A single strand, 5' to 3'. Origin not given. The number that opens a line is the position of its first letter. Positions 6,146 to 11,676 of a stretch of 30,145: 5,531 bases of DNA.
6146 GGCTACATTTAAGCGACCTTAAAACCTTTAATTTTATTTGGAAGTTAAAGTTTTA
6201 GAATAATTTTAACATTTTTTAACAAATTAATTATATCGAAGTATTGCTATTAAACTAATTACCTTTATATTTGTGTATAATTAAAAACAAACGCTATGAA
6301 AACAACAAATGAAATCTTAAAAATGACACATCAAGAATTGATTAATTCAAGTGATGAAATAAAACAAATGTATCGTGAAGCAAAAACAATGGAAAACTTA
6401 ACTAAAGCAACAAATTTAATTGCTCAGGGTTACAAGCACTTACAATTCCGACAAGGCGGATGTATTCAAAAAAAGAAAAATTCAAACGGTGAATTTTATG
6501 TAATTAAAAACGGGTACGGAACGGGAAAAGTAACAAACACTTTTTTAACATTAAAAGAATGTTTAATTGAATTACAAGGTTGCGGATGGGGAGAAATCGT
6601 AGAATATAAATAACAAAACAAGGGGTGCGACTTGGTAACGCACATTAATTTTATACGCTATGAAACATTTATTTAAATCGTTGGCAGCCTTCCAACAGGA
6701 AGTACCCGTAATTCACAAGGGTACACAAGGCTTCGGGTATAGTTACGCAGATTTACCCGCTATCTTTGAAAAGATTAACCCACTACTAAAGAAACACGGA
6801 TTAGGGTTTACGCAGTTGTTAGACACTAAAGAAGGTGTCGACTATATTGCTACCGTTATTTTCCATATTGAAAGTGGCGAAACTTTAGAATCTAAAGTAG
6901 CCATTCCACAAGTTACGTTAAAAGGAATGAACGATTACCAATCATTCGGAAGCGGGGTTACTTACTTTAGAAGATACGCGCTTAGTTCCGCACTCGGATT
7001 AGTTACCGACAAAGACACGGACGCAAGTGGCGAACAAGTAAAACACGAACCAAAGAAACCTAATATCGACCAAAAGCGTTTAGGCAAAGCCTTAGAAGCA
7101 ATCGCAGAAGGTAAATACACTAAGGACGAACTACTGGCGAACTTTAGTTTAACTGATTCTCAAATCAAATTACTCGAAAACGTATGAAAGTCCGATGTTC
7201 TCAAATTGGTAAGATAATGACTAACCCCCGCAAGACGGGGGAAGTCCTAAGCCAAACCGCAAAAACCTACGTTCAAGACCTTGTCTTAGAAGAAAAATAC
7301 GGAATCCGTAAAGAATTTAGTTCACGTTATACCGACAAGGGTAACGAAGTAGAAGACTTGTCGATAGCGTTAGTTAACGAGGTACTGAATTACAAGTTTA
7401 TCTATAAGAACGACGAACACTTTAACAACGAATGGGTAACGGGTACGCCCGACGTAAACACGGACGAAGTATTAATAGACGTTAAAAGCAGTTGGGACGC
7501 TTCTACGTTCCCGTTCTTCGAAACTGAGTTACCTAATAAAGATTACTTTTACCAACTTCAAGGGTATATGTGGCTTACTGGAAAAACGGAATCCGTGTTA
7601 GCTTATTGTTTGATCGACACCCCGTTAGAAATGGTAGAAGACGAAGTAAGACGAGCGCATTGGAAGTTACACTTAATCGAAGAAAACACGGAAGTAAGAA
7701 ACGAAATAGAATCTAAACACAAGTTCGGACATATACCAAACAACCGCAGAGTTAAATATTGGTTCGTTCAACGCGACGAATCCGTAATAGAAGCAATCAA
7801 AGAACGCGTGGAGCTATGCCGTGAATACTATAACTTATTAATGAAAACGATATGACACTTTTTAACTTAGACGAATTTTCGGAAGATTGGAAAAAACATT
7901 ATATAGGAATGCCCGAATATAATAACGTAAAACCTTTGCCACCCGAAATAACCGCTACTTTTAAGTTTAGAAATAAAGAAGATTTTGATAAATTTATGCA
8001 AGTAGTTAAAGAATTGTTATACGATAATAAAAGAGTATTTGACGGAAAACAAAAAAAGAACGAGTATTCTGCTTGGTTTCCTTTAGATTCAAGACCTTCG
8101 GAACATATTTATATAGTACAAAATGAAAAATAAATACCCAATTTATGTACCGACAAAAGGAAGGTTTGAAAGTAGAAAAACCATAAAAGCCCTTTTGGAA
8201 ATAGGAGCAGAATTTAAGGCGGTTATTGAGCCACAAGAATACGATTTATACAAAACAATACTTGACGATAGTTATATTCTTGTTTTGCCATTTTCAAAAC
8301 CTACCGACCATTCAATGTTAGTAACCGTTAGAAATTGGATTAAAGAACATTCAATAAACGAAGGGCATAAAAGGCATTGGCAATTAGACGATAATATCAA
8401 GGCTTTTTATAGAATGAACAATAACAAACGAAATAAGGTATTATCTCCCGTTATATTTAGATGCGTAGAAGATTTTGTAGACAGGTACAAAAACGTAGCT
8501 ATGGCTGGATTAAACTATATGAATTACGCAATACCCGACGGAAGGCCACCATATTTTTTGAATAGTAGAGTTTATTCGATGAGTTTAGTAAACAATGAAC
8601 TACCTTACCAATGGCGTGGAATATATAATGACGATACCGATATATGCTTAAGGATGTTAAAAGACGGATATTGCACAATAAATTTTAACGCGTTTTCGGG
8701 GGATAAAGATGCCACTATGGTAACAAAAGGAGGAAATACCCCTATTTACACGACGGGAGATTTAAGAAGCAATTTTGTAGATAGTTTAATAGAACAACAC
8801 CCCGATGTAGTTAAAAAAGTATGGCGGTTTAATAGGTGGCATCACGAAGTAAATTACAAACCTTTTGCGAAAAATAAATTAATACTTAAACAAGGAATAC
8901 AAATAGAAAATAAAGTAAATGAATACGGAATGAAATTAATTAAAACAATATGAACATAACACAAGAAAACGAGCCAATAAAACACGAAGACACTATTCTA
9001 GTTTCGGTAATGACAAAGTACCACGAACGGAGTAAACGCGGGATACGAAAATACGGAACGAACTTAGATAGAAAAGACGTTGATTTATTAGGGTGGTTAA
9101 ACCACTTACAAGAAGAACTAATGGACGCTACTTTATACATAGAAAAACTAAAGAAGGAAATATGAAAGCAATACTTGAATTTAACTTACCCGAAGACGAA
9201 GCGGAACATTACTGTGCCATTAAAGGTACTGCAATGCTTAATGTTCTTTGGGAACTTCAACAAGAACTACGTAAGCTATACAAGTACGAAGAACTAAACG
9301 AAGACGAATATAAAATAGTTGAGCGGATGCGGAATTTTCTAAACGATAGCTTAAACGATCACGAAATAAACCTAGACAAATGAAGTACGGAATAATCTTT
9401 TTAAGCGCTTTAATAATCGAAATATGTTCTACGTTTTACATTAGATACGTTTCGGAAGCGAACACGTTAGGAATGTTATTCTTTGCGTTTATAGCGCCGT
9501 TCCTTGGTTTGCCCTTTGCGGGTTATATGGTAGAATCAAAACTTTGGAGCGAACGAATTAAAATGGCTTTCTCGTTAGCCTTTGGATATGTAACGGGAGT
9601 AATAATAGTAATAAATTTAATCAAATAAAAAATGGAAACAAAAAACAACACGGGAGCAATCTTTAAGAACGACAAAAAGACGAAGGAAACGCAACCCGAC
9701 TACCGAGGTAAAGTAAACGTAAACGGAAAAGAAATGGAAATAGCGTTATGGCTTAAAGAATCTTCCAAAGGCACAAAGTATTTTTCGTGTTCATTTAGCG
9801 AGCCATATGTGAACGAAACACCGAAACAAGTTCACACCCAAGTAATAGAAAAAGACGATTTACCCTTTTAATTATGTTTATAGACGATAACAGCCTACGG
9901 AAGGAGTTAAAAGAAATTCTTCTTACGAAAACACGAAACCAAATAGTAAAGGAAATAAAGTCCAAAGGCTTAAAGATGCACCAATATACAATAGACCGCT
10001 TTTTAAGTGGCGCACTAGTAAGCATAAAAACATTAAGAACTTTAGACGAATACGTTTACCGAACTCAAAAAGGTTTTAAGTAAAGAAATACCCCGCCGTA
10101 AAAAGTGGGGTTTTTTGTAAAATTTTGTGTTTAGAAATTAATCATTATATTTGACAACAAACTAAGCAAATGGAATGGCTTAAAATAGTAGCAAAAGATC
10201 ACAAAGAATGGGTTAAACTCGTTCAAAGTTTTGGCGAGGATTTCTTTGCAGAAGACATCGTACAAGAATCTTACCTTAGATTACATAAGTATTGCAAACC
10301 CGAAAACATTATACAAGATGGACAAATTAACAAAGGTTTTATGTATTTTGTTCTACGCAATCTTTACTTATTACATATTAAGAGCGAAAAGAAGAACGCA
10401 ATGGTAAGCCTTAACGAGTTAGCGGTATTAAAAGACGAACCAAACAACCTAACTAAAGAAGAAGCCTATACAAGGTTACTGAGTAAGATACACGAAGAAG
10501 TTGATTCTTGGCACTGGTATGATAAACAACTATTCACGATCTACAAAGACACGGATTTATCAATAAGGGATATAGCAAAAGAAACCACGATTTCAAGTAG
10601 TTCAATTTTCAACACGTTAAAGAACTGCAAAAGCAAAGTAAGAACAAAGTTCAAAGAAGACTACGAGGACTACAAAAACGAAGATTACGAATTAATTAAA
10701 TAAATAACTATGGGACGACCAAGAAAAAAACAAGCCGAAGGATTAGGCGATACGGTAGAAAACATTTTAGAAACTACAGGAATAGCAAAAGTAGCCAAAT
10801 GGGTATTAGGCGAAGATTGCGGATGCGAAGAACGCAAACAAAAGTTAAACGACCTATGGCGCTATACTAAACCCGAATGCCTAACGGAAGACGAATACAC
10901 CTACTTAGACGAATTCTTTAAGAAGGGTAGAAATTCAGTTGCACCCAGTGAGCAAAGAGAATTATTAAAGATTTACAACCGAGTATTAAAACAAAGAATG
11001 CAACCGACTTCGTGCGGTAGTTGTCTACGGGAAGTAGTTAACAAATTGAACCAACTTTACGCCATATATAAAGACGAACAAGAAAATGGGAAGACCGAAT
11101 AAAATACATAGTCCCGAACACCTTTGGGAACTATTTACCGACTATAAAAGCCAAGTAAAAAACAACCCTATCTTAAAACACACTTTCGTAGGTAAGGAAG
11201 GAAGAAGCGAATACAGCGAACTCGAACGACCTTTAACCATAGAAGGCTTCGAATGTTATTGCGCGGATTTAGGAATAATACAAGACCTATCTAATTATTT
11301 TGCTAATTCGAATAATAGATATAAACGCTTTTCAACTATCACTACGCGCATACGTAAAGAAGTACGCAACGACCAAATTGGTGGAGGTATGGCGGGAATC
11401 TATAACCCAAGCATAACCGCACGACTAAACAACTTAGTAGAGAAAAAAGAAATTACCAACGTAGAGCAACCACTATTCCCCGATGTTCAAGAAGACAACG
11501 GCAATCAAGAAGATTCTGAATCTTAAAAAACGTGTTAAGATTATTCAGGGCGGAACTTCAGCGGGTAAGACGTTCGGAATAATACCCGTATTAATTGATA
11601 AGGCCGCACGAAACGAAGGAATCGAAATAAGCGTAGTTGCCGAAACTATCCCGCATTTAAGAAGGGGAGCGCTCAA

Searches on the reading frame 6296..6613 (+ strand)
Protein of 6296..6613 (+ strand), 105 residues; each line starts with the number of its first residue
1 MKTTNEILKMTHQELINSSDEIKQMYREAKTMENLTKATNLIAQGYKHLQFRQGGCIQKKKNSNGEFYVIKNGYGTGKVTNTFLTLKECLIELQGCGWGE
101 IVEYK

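Call 10: search_protein_families(library=pfam, proteins=[window:6296-6613:+], max_evalue=0.01)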
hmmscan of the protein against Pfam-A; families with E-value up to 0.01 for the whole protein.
window:6296-6613:+ (105 aa): 0 families

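Call 11: search_protein_families(library=phrogs, proteins=[window:6296-6613:+], max_evalue=0.001)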
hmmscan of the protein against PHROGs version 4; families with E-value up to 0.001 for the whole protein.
window:6296-6613:+ (105 aa): 0 families

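Call 67: search_protein_families(library=pfam, proteins=[window:6296-6613:+], max_evalue=0.01)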
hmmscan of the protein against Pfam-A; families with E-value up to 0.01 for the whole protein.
window:6296-6613:+ (105 aa): 0 families

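Call 68: search_protein_families(library=phrogs, proteins=[window:6296-6613:+], max_evalue=0.01)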
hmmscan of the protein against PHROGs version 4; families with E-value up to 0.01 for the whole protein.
window:6296-6613:+ (105 aa): 1 family
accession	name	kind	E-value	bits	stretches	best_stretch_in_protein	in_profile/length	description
phrog_38825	-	unknown function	0.0017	18.9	1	20-103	30-111/299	-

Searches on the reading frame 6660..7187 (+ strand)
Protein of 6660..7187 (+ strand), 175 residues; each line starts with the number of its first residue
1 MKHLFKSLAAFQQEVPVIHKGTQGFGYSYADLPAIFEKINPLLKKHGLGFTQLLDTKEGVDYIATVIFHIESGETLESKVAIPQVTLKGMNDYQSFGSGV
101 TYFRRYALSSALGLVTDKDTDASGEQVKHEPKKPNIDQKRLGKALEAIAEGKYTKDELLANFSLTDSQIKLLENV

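Call 10: search_protein_families(library=pfam, proteins=[window:6660-7187:+], max_evalue=0.01)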
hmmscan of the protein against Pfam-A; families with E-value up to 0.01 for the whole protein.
window:6660-7187:+ (175 aa): 1 family
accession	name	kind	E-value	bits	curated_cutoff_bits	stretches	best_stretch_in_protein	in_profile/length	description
PF04404.17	ERF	-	4.2e-30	105.2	25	1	6-139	3-143/153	ERF superfamily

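Call 11: search_protein_families(library=phrogs, proteins=[window:6660-7187:+], max_evalue=0.001)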
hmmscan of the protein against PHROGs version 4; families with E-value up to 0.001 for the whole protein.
window:6660-7187:+ (175 aa): 5 families
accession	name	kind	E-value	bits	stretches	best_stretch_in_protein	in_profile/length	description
phrog_2324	-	DNA, RNA and nucleotide metabolism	6.9e-32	111.6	1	1-146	8-152/193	Erf-like ssDNA annealing protein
phrog_155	-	DNA, RNA and nucleotide metabolism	2.5e-31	110.4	1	2-156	66-232/308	Erf-like ssDNA annealing protein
phrog_10003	-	other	3.4e-13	50.7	1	22-151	65-194/297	recombinase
phrog_34817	-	unknown function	3.7e-13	50.4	1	20-128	38-140/291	-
phrog_37640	-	unknown function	0.00039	21.5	1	91-133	29-71/169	-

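Call 33: find_related_loci(query=window:6660-7187:+, collection=viral_contigs, flank=2500)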
Query window:6660-7187:+ (175 aa) in viral_contigs; peptide patterns used: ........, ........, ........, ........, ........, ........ (x = any residue, [..] = any of these).
599 stretches matched a pattern (row limit reached: there are more); 590 encode a relative of the query (tblastn E <= 1e-3); the best 80 are kept; 80 distinct loci.
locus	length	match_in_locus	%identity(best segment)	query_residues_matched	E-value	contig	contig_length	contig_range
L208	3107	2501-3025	98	1-175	7e-115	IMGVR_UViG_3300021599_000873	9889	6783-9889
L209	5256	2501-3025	98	1-175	2e-113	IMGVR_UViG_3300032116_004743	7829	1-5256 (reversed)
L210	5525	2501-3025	98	1-175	2e-113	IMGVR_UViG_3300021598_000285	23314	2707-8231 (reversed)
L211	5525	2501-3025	94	1-175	2e-110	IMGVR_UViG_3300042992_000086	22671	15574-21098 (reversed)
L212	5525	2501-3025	94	1-175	2e-110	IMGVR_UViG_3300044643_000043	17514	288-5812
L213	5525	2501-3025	94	1-175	2e-110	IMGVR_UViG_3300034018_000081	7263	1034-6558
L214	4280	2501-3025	94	1-175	1e-110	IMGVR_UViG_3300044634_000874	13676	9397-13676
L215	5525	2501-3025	91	1-175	8e-108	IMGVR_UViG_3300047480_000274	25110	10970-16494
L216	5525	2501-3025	89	1-175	2e-105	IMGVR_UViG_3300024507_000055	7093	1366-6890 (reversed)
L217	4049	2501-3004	92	1-168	2e-105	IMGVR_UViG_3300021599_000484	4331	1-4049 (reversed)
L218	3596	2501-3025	89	1-175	2e-105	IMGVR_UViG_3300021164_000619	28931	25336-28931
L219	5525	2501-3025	89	1-175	4e-105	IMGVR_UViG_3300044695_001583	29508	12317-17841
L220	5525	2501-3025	88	1-175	1e-104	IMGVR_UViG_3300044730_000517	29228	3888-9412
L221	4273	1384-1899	90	1-175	4e-104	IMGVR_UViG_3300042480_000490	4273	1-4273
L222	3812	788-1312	87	1-175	3e-104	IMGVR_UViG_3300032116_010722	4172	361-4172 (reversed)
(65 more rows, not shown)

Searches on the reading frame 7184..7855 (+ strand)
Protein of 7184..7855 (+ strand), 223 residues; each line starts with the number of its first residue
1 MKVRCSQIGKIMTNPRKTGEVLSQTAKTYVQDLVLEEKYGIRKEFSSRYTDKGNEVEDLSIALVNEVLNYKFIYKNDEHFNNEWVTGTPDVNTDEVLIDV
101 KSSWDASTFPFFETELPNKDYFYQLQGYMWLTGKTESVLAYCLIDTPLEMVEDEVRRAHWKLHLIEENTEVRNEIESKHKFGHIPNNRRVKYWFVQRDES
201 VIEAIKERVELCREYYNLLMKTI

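Call 19: search_protein_families(library=phrogs, proteins=[window:7184-7855:+], max_evalue=0.001)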
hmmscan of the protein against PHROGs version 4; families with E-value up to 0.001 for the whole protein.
window:7184-7855:+ (223 aa): 3 families
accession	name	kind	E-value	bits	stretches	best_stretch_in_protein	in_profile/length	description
phrog_5715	-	DNA, RNA and nucleotide metabolism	1.4e-63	215.3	1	2-221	3-210/213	exonuclease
phrog_149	-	DNA, RNA and nucleotide metabolism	5.6e-10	39.2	1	2-211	611-788/1242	exonuclease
phrog_434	-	DNA, RNA and nucleotide metabolism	2.2e-08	34.7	1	34-209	88-229/372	RecE-like recombination exonuclease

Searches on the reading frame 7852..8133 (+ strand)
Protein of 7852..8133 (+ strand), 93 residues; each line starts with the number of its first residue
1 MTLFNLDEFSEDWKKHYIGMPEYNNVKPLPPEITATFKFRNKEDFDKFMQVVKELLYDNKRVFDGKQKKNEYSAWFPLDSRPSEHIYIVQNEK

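Call 19: search_protein_families(library=phrogs, proteins=[window:7852-8133:+], max_evalue=0.001)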
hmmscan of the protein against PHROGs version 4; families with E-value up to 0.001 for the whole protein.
window:7852-8133:+ (93 aa): 0 families

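Call 46: search_protein_families(library=pfam, proteins=[window:7852-8133:+], max_evalue=0.01)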
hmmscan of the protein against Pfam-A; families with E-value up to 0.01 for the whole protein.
window:7852-8133:+ (93 aa): 1 family
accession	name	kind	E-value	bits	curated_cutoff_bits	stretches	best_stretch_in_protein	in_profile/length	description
PF12575.13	Pox_EPC_I2-L1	-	0.0052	17.4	23.4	1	40-72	15-47/72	Poxvirus entry protein complex L1 and I2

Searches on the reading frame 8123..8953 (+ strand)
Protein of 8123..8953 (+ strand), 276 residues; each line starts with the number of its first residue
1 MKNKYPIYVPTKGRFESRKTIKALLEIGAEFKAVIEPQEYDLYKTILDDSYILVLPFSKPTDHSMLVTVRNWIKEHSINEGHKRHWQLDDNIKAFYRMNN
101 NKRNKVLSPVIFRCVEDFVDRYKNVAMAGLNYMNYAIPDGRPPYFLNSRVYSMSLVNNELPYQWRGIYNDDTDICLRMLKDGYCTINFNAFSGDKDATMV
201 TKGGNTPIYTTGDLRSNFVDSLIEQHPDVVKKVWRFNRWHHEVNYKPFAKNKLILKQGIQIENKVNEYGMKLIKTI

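Call 19: search_protein_families(library=phrogs, proteins=[window:8123-8953:+], max_evalue=0.001)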
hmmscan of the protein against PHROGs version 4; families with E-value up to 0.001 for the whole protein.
window:8123-8953:+ (276 aa): 1 family
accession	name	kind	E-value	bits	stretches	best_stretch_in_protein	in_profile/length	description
phrog_842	-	other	6.9e-41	141.8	1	1-250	1-242/270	beta-glucosyl-HMC-alpha-glucosyltransferase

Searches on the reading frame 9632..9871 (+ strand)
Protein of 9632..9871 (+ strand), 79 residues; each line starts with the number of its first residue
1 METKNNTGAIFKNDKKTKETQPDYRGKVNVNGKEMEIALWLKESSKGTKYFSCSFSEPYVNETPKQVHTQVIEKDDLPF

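Call 46: search_protein_families(library=pfam, proteins=[window:9632-9871:+], max_evalue=0.01)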
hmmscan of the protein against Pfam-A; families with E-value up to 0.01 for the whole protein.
window:9632-9871:+ (79 aa): 1 family
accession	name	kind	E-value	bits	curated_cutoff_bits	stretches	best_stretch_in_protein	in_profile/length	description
PF05284.17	DUF736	-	1.2e-05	25.5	22.1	1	8-62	25-77/99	Protein of unknown function (DUF736)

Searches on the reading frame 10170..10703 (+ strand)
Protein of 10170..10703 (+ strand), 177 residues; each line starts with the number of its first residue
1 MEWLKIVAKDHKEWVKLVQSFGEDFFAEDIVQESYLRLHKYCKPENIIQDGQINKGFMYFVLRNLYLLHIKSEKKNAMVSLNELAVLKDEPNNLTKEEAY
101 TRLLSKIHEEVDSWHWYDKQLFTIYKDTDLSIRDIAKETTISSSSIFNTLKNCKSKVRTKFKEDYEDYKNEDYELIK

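Call 19: search_protein_families(library=phrogs, proteins=[window:10170-10703:+], max_evalue=0.001)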
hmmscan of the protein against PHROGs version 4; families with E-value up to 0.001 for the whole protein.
window:10170-10703:+ (177 aa): 0 families

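Call 46: search_protein_families(library=pfam, proteins=[window:10170-10703:+], max_evalue=0.01)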
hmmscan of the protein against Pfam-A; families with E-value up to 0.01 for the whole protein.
window:10170-10703:+ (177 aa): 1 family
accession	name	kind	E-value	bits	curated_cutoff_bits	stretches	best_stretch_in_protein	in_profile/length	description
PF04297.20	UPF0122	-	0.00013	22.6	22.7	1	119-157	23-61/101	Putative helix-turn-helix protein, YlxM / p13 like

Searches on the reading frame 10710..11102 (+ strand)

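Call 19: search_protein_families(library=phrogs, proteins=[window:10710-11102:+], max_evalue=0.001)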
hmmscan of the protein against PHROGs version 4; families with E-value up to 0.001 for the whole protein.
window:10710-11102:+ (130 aa): 1 family
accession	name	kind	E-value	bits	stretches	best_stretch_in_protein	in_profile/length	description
phrog_32048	-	unknown function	0.00033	21.9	0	3-103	5-100/119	-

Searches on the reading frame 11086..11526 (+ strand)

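Call 19: search_protein_families(library=phrogs, proteins=[window:11086-11526:+], max_evalue=0.001)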
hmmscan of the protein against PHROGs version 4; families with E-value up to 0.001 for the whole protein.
window:11086-11526:+ (146 aa): 1 family
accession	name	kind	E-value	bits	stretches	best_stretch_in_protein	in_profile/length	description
phrog_606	-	head and packaging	4.7e-16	60.3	1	1-127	19-140/167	terminase small subunit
